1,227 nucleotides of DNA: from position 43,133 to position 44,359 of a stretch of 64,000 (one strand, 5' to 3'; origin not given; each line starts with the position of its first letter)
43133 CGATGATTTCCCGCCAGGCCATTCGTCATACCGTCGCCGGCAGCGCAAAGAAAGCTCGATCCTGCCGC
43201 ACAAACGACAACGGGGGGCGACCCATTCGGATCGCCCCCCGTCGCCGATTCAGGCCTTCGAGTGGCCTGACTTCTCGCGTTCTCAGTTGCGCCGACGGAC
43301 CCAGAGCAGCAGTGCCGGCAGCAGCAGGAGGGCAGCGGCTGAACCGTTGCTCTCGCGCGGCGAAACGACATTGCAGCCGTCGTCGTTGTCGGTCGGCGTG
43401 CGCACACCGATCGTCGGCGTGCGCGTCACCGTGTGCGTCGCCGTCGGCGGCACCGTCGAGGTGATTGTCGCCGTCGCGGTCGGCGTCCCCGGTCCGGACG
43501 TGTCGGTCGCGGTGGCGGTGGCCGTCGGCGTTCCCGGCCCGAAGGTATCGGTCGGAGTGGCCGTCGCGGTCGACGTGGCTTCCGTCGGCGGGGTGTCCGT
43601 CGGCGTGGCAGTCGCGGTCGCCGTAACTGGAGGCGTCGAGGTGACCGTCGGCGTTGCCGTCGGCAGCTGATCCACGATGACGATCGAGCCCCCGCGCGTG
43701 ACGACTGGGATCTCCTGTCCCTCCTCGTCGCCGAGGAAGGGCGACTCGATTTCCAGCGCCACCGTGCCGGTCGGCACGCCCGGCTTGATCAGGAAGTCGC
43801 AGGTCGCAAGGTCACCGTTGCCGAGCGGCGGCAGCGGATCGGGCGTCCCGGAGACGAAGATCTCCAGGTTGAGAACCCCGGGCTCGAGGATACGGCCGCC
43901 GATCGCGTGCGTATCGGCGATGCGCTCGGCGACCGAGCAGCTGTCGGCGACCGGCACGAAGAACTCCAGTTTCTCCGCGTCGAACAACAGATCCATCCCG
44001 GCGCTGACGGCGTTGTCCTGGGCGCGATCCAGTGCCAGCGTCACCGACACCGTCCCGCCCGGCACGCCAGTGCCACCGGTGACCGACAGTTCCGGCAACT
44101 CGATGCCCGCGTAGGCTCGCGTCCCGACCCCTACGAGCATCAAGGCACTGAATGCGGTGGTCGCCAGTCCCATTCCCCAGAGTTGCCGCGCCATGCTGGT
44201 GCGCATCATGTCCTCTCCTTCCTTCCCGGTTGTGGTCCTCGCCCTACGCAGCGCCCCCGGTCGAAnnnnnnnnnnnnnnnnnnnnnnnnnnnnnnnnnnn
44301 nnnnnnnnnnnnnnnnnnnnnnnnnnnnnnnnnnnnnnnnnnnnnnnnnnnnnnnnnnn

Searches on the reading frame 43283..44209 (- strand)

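Call 26: search_protein_families(library=pfam, proteins=[window:43283-44209:-])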
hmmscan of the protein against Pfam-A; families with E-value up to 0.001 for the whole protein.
window:43283-44209:- (308 aa): 1 family
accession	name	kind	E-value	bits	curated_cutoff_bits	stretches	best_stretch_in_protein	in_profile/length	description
PF00963.24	Cohesin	-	3.6e-06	27.7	24.1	1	40-178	2-139/139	Cohesin domain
